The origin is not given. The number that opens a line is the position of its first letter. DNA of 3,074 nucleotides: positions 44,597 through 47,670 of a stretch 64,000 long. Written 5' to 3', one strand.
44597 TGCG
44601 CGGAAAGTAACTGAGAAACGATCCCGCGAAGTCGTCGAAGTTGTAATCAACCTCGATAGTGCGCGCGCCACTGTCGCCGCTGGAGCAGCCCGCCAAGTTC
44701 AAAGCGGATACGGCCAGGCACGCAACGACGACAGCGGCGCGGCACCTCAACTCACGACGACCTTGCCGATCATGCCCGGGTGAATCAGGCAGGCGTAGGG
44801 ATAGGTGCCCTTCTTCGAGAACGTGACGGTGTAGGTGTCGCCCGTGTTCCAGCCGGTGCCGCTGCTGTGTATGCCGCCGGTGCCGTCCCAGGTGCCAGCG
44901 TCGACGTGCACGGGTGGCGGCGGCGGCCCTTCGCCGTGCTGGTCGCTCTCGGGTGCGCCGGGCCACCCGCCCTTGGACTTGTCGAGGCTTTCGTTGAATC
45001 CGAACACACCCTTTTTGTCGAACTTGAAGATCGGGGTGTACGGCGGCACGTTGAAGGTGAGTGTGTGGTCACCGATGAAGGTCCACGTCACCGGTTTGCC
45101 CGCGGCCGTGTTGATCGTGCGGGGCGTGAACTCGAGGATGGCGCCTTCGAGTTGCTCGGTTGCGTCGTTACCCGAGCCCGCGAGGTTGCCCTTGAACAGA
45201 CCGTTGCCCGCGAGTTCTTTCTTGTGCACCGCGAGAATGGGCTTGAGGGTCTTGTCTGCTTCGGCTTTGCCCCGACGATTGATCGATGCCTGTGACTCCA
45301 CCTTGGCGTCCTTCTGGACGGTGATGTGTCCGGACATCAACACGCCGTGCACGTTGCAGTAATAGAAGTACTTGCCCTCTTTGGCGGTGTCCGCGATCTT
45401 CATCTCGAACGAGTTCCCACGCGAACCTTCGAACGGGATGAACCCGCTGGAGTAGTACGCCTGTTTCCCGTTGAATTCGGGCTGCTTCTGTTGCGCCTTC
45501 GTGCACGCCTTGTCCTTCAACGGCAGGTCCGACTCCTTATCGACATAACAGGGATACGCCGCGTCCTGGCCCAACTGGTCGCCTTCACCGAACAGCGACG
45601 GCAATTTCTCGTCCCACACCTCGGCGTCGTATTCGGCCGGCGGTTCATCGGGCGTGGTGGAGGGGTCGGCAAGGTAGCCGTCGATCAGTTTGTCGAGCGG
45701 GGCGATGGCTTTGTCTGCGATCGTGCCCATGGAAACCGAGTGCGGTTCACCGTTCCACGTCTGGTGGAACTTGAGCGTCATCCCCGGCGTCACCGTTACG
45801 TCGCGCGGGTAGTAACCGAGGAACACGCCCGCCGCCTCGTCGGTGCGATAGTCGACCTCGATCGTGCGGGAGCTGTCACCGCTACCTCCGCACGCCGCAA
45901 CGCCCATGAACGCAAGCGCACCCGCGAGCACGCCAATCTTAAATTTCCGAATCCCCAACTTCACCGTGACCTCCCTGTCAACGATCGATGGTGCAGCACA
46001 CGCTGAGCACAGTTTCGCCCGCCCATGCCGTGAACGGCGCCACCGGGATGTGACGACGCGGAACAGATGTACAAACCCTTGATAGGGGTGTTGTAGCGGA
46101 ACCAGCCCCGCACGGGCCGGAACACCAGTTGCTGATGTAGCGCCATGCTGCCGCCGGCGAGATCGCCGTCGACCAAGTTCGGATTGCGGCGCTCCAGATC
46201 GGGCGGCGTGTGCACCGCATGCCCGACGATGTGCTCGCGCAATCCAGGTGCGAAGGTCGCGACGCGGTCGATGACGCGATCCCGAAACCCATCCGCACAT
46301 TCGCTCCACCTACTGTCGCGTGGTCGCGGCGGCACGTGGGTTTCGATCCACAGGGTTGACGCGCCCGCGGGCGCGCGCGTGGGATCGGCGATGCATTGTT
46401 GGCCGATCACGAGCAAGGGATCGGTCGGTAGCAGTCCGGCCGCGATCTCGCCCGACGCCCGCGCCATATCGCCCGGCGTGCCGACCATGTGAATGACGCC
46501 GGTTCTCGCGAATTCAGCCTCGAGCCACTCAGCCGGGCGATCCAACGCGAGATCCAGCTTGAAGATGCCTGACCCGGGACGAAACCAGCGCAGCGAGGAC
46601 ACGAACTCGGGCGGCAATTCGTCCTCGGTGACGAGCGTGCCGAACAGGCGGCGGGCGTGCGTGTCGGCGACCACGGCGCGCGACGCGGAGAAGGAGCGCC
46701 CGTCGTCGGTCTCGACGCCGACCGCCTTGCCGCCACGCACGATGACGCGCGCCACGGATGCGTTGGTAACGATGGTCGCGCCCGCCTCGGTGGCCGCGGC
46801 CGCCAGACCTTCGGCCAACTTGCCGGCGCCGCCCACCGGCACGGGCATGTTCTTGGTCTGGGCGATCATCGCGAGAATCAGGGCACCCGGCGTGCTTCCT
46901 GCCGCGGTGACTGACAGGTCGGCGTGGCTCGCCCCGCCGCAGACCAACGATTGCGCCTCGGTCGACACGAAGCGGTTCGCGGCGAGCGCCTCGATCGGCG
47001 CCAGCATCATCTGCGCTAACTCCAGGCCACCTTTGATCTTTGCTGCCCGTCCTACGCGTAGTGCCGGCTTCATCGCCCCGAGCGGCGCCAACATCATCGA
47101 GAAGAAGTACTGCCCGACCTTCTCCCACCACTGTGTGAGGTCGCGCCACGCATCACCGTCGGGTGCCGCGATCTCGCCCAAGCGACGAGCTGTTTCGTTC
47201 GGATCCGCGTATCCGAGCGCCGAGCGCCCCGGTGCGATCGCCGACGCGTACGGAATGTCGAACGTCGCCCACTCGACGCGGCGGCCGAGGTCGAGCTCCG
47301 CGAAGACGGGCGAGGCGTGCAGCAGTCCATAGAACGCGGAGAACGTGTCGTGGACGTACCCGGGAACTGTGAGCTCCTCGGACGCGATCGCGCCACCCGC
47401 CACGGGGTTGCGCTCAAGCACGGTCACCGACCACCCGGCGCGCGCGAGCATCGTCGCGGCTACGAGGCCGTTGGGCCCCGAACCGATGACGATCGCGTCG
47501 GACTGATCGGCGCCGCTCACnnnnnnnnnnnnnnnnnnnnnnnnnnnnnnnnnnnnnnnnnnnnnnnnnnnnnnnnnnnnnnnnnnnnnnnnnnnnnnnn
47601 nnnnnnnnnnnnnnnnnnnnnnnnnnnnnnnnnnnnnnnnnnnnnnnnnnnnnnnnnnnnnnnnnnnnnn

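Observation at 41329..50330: Candidate undescribed system: cAMP-linked, two-component-controlled extracytoplasmic copper-protein redox module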

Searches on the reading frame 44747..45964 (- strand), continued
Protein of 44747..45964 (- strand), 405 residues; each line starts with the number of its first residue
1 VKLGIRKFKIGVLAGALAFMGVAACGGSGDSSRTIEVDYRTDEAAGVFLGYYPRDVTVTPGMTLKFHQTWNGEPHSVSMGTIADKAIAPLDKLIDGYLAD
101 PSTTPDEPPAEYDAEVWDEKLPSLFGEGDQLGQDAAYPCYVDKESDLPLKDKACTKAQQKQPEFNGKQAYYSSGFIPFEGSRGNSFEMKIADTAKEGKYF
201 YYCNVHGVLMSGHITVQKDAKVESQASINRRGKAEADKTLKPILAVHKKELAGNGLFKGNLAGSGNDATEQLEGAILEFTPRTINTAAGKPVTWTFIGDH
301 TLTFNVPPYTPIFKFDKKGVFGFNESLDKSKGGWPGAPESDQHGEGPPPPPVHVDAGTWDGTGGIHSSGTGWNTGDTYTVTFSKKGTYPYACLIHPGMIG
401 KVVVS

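Call 69: search_solved_structures(query=A2, max_evalue=0.01, show_alignments=3)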
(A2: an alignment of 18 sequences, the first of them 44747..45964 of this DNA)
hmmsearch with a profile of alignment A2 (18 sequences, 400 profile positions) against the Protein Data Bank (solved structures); distinct sequences matched with E-value up to 0.01: 45.
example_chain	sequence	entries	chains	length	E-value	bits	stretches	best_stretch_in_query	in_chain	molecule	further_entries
1m9w_A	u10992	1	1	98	2.2e-08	36.6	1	349-399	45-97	plastocyanin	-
1j5c_A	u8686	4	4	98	2.8e-08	36.3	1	350-399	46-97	PLASTOCYANIN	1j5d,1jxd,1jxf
1pcs_A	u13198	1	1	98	4.6e-08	35.6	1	353-399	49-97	PLASTOCYANIN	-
1sfd_A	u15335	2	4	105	1.1e-07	34.3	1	367-399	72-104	Amicyanin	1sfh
1sf3_A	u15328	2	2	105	1.3e-07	34.1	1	367-399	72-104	Amicyanin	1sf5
2qdv_A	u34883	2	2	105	3.4e-07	32.8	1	366-399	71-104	Amicyanin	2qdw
1aac_A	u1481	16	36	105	3.8e-07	32.6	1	367-399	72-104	AMICYANIN | PROTEIN (AMICYANIN)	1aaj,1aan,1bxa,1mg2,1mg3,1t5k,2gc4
1mda_A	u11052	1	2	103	3.8e-07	32.6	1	367-399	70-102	AMICYANIN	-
2gb2_A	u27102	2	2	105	4.7e-07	32.3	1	368-399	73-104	Amicyanin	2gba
3bqv_A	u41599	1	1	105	4.8e-07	32.3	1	178-212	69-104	Plastocyanin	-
2w88_A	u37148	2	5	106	6.5e-07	31.8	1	178-212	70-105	PLASTOCYANIN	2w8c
1baw_A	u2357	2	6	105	6.6e-07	31.8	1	178-212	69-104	PLASTOCYANIN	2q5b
4r0o_A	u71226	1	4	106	7.2e-07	31.7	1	178-212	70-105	Plastocyanin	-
4p5r_A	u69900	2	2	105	7.4e-07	31.6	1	365-399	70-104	Amicyanin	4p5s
3cvb_A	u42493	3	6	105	1e-06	31.2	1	178-212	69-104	Plastocyanin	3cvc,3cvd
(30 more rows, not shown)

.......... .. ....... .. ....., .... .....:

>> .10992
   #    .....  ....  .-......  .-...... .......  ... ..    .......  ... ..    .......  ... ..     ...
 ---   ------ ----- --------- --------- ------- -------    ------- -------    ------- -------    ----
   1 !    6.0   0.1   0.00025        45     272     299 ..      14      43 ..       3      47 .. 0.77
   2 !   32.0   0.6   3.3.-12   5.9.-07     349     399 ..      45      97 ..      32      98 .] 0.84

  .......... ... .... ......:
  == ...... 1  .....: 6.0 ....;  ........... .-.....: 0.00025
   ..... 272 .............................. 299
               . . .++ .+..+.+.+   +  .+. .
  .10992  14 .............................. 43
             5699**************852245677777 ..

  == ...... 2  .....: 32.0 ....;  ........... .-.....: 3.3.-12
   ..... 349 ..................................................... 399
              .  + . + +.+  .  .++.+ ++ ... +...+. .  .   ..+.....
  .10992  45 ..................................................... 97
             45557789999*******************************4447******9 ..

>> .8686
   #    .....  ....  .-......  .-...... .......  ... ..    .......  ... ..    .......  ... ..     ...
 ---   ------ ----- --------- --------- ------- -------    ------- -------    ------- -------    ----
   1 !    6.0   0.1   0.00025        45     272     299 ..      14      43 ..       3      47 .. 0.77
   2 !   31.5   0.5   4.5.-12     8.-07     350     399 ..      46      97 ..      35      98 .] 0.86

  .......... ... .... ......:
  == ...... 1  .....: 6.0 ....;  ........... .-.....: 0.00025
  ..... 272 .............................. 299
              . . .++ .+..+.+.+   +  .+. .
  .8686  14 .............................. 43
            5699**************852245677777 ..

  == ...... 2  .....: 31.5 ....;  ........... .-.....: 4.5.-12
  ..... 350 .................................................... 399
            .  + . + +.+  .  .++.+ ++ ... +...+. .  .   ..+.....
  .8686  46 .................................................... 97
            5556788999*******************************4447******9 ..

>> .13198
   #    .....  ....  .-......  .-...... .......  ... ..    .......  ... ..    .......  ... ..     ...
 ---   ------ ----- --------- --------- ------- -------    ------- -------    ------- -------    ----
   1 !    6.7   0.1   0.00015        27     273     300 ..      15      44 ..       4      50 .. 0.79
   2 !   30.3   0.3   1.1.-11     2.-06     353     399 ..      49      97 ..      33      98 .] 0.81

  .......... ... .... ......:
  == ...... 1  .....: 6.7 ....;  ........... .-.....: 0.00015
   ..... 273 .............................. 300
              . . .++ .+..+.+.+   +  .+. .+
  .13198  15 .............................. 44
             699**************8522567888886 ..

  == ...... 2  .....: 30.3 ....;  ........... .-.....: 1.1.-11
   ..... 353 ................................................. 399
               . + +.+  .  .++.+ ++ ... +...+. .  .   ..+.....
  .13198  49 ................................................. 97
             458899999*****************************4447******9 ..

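Call 90: search_protein_families(library=pfam, proteins=[L130:13017-13697:-], max_evalue=0.01)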
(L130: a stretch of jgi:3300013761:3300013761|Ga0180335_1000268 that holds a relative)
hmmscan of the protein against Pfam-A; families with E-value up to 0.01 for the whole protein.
L130:13017-13697:- (226 aa): 2 families
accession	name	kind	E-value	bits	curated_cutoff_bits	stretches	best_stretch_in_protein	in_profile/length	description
PF13473.12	Cupredoxin_1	-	8.6e-08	32.6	27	1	122-224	10-103/104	Cupredoxin-like domain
PF00127.26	Copper-bind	-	3.3e-07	31.1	21.2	1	147-225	37-98/99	Copper binding proteins, plastocyanin/azurin family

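Call 94: search_dna_similar(query=window:44747-45964:-, collection=plasmids, mode=protein, max_rows=10)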
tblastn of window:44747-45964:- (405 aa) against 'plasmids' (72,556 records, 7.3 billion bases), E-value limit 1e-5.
No match.

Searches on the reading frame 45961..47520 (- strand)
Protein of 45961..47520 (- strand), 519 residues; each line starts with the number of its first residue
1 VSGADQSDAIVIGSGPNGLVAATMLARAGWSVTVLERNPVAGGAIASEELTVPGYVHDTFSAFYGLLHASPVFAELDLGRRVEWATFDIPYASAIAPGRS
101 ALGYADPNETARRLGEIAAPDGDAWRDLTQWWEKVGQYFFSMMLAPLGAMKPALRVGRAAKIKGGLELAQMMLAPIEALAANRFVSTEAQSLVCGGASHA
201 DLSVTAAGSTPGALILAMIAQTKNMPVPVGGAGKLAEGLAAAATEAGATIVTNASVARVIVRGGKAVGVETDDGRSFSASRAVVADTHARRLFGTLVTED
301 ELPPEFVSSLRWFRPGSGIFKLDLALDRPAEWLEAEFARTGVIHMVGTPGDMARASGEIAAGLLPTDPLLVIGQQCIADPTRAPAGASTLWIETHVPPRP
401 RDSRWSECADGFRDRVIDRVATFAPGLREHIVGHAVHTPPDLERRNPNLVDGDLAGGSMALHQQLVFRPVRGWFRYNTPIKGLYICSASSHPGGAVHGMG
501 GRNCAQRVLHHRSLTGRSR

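Call 4: search_protein_families(library=pfam, proteins=[window:45961-47520:-], max_evalue=0.01)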
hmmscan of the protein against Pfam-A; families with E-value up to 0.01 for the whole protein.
window:45961-47520:- (519 aa): 12 families
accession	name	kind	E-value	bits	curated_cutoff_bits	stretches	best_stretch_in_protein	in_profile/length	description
PF01593.30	Amino_oxidase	-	1.2e-17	64.8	19.8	1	18-509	3-443/443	Flavin containing amine oxidoreductase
PF01266.30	DAO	-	2.5e-11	44.1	27.9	2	8-44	1-38/353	FAD dependent oxidoreductase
PF13450.12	NAD_binding_8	-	3.4e-11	43.7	21.9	1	11-59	1-47/68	NAD(P)-binding Rossmann-like domain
PF12831.13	FAD_oxidored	-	4.3e-08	33.3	27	1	8-50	1-43/416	FAD dependent oxidoreductase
PF00890.30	FAD_binding_2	-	1.1e-07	31.8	20.4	1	8-46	1-39/414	FAD binding domain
PF07992.20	Pyr_redox_2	-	2e-07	31.1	26.1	1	8-51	2-47/291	Pyridine nucleotide-disulphide oxidoreductase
PF03486.20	HI0933_like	-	4.2e-07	30.1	50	1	8-42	2-36/244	HI0933-like protein Rossmann domain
PF01494.25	FAD_binding_3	-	5.5e-06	26.3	22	1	8-38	3-33/349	FAD binding domain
PF01946.23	Thi4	-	3e-05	23.8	26.2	1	6-45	17-57/235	Thi4 family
PF00070.33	Pyr_redox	-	7e-05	23.7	22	1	9-39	2-32/82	Pyridine nucleotide-disulphide oxidoreductase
PF00996.24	GDI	-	0.0019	17.2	23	0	228-286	226-283/436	GDP dissociation inhibitor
PF00732.25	GMC_oxred_N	-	0.0061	16.8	23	0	242-277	136-173/218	GMC oxidoreductase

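Call 5: search_protein_families(library=ncbifam, proteins=[window:45961-47520:-], max_evalue=0.01)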
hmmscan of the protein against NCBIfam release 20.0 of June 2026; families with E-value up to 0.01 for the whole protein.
window:45961-47520:- (519 aa): 91 families (the best 25 are shown)
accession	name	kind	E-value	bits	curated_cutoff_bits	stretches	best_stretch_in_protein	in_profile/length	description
NF045689.1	BCarotKetCrtO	equivalog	6.2e-64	216.5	1000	1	6-512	3-539/563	beta-carotene ketolase CrtO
TIGR02734.1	crtI_fam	subfamily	9.2e-30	103.8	238.1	1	9-498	1-476/504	phytoene desaturase family protein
TIGR02730.1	carot_isom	equivalog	7e-21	74.6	586.9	2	225-508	221-488/493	carotenoid isomerase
NF045637.1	carotdesatCrtDProt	equivalog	7.3e-20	70.9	580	3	210-286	199-276/485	1-hydroxycarotenoid 3,4-desaturase CrtD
NF058655.1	CrtID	equivalog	4.8e-19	68.5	640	3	10-64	2-54/478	bifunctional phytoene desaturase/3,4-desaturase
NF005560.0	PRK07233.1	equivalog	4.8e-12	45.4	252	1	10-85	4-79/435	hypothetical protein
TIGR02733.1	desat_CrtD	equivalog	2.1e-09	36.6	549.7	1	8-45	3-40/492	C-3',4' desaturase CrtD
NF042421.1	hydcarot_desat_CrtD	equivalog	4.2e-09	35.4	500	1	8-66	3-59/487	1-hydroxycarotenoid 3,4-desaturase CrtD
NF004829.0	PRK06183.1-3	subfamily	1.5e-08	33.9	390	1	4-39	6-41/520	bifunctional 3-(3-hydroxy-phenyl)propionate/3-hydroxycinnamic acid hydroxylase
NF007542.0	PRK10157.1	subfamily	3.3e-08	32.7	610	2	5-43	4-42/428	FAD-dependent oxidoreductase FixC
NF005548.0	PRK07208.1-4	equivalog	5.8e-08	31.8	389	1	6-58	3-53/488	hypothetical protein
NF005547.0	PRK07208.1-3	equivalog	7.1e-08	31.6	380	1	6-47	4-45/465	hypothetical protein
NF005545.0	PRK07208.1-1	equivalog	2.1e-07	29.7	451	1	6-57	7-57/504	hypothetical protein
TIGR01317.1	GOGAT_sm_gam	subfamily_domain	2.4e-07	30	447.7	1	10-45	147-182/485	glutamate synthase small subunit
TIGR00292.1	TIGR00292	equivalog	4.6e-07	29.3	148.3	1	6-45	21-60/254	sulfide-dependent adenosine diphosphate thiazole synthase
NF053676.1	4oxCHCAChcC1Cy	equivalog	1.6e-06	26.8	1000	1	8-46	3-41/528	4-oxocyclohexanecarboxylate 2-dehydrogenase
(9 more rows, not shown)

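Call 67: search_protein_families(library=padloc, proteins=[window:45961-47520:-], max_evalue=0.01)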
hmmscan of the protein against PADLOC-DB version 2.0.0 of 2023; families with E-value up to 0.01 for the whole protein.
window:45961-47520:- (519 aa): 1 family
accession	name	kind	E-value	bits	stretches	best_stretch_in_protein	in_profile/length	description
PDLC01086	C3a186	-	4.8e-09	34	1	10-47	4-41/384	"C-3?,4? desaturase"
